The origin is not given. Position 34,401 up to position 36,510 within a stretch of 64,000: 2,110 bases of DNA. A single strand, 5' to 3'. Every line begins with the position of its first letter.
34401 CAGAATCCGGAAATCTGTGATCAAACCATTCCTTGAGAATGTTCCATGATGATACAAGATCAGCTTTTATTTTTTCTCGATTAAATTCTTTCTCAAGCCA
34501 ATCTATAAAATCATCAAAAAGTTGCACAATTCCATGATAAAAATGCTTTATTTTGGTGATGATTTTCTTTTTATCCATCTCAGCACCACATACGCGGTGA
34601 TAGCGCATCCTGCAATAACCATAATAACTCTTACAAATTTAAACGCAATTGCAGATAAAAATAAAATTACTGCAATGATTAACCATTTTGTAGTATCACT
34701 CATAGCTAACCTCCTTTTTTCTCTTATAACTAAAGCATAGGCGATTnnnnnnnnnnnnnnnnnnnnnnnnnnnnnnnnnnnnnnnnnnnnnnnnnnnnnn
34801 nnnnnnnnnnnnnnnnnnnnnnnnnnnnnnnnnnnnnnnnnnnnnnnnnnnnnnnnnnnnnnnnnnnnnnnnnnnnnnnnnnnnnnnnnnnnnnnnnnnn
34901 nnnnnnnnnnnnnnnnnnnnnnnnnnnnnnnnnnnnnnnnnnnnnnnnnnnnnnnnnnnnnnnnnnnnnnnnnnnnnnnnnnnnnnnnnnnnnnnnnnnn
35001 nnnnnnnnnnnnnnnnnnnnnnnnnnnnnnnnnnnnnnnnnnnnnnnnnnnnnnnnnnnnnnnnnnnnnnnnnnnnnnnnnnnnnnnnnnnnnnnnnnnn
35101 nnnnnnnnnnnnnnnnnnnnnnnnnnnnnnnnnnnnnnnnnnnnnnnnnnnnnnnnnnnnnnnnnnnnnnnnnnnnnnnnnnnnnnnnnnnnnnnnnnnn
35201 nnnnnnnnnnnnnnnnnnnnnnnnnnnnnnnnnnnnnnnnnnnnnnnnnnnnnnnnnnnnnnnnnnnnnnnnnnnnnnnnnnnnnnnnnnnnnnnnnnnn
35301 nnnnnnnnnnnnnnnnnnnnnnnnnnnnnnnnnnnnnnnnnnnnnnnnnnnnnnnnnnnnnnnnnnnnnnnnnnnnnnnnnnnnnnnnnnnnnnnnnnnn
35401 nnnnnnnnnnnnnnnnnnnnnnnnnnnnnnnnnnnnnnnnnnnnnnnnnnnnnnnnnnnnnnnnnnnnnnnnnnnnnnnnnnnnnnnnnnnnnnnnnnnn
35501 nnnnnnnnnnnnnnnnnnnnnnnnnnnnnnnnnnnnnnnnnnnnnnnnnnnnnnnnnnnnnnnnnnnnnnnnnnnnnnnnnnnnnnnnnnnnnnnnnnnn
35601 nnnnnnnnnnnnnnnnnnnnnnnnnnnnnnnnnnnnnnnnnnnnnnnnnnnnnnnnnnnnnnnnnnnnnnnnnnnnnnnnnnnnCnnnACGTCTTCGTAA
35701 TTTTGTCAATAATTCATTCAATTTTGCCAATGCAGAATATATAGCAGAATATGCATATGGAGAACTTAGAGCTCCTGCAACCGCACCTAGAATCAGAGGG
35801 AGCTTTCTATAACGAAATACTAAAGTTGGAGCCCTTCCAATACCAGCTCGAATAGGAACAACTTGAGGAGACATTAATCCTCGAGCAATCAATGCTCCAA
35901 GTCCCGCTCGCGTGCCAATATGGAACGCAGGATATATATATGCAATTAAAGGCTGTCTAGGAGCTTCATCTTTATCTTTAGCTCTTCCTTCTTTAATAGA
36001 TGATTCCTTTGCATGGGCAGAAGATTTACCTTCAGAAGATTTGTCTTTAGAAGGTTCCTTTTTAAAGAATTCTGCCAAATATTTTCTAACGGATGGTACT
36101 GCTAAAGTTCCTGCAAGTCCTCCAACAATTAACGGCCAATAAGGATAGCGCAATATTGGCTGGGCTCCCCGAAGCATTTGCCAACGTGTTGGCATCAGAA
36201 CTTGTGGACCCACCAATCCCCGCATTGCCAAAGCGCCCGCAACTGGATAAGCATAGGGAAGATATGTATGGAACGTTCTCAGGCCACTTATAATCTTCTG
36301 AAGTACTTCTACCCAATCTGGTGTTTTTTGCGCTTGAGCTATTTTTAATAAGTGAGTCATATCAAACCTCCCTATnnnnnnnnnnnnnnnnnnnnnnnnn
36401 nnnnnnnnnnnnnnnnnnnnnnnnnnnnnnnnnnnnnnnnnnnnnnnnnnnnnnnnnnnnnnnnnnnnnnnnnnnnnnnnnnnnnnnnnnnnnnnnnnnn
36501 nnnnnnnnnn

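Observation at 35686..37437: Pair of paralogous glycine-zipper repeat proteins, one carrying a GC-rich, tandemly repeated poly-Pro/Ala spacer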

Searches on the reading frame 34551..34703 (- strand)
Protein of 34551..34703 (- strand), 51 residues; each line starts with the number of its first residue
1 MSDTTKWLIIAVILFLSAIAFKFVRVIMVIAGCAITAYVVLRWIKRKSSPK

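Call 34: search_protein_families(library=ncbifam, proteins=[window:34551-34703:-], max_evalue=0.1)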
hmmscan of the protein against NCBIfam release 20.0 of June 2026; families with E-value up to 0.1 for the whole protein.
window:34551-34703:- (51 aa): 1 family
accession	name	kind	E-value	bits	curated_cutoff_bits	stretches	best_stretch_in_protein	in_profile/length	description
TIGR04182.1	glyco_TIGR04182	equivalog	0.032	13.6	325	1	20-46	226-252/293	S-layer glycoprotein N-glycosyltransferase AglJ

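Call 43: search_protein_families(library=phrogs, proteins=[window:34551-34703:-], max_evalue=0.05)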
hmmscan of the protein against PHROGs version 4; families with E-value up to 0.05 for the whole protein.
window:34551-34703:- (51 aa): 1 family
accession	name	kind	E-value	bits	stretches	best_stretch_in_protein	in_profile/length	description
phrog_37624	-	unknown function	0.015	16.2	1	9-44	18-48/53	-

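Call 73: search_protein_families(library=padloc, proteins=[window:34551-34703:-], max_evalue=0.1)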
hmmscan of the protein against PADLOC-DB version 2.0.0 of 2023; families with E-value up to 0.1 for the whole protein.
window:34551-34703:- (51 aa): 0 families

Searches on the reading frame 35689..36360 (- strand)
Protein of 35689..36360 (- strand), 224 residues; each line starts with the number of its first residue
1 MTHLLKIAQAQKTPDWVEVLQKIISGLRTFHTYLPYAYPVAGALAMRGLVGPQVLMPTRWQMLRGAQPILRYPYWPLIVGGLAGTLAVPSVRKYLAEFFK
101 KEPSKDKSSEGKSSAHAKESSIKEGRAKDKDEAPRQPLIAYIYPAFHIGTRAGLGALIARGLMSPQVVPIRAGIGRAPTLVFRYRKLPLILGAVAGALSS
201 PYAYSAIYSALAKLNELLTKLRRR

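Call 5: search_protein_families(library=pfam, proteins=[window:35689-36360:-], max_evalue=1)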
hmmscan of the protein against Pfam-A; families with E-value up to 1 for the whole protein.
window:35689-36360:- (224 aa): 0 families

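Call 6: search_protein_families(library=phrogs, proteins=[window:35689-36360:-], max_evalue=1)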
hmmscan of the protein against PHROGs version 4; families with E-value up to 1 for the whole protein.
window:35689-36360:- (224 aa): 0 families

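Call 12: find_homologous_proteins(query=window:35689-36360:-, max_evalue=0.01)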
Query window:35689-36360:- (224 aa): 1 proteins with E <= 0.01 among 2277 candidates.
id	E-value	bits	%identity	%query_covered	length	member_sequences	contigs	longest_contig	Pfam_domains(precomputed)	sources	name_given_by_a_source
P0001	4.1e-141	486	100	100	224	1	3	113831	-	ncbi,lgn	ncbi:MAG: hypothetical protein QW228_01150 [Candidatus Aenigmatarchaeota archaeon]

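Call 13: find_related_loci(query=window:35689-36360:-, collection=viral_contigs, flank=10000)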
Query window:35689-36360:- (224 aa) in viral_contigs; peptide patterns used: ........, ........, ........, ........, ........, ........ (x = any residue, [..] = any of these).
2 stretches matched a pattern, but none encodes a relative of the query by tblastn (E <= 1e-3).

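Call 14: find_encoding_contigs(protein=P0001, flank=10000, max_places=6)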
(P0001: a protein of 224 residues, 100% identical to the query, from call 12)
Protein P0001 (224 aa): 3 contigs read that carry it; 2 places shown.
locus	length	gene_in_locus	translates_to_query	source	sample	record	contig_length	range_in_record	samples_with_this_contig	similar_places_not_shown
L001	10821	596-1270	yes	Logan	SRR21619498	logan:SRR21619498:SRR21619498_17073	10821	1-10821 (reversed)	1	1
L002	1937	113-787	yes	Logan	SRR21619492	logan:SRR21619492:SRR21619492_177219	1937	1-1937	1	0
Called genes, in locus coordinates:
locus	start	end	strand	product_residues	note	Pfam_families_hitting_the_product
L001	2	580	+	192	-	?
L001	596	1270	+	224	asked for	-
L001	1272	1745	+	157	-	PF01862:PvlArgDC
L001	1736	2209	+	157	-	-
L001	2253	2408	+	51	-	-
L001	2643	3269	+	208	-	PF01351:RNase_HII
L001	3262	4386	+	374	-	PF20030:bpMoxR (weak), PF00004:AAA, PF07726:AAA_3 (faint), PF07728:AAA_5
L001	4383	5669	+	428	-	PF13203:DUF2201_N, PF09967:DUF2201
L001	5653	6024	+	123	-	-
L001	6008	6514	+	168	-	PF02075:RuvC (weak)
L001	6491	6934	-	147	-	PF00583:Acetyltransf_1, PF13508:Acetyltransf_7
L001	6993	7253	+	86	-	-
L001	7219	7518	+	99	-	-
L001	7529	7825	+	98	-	-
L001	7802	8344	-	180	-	-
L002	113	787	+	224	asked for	-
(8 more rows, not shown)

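Call 15: list_cluster_members(proteins=[window:35689-36360:-, window:36379-37437:-])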
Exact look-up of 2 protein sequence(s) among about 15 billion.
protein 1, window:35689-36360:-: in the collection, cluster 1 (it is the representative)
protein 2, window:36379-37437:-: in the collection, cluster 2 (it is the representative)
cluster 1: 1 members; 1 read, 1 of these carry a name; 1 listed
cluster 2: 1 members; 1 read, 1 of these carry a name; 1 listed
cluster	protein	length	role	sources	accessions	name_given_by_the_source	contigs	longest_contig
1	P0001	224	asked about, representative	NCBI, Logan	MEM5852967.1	MAG: hypothetical protein QW228_01150 [Candidatus Aenigmatarchaeota archaeon]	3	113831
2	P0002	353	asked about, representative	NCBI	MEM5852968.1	MAG: hypothetical protein QW228_01155 [Candidatus Aenigmatarchaeota archaeon]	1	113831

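Call 24: predict_structure(protein=window:35689-36360:-)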
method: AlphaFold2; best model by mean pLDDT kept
length: 224 residues; sequences in the alignment: 1
mean_pLDDT: 46.7   pTM: 0.29
mean pLDDT of the five models: 46.7, 46.3, 41.7, 41.2, 38.8
residues with pLDDT >= 90: 0; 70-90: 2; 50-70: 66; < 50: 156
segments of 3 or more residues with pLDDT < 50: 29-31, 33-35, 46-56, 68-74, 87-91, 101-114, 116-121, 123-149, 151-153, 155-211
pLDDT, mean of each block of 10 residues (from residue 1): 57 60 52 50 48 48 48 49 50 51 42 41 44 42 43 45 36 34 40 42 43 56 58
secondary structure, 60 per line:
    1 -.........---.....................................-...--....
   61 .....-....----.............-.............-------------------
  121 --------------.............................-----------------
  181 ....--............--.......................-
elements in order: H2-10 H14-50 H57-65 H67-70 H75-87 H89-101 H135-163 H181-184 H187-198 H201-223

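Call 34: search_protein_families(library=ncbifam, proteins=[window:35689-36360:-], max_evalue=0.1)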
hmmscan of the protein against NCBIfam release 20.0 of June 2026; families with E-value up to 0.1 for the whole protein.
window:35689-36360:- (224 aa): 0 families

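Call 73: search_protein_families(library=padloc, proteins=[window:35689-36360:-], max_evalue=0.1)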
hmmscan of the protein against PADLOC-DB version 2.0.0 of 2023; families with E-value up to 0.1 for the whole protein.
window:35689-36360:- (224 aa): 0 families

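Call 88: search_dna_similar(query=window:35689-36360:-, collection=phages, mode=protein, max_evalue=1, max_rows=8)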
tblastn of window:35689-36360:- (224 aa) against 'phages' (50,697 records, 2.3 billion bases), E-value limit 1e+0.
No match.
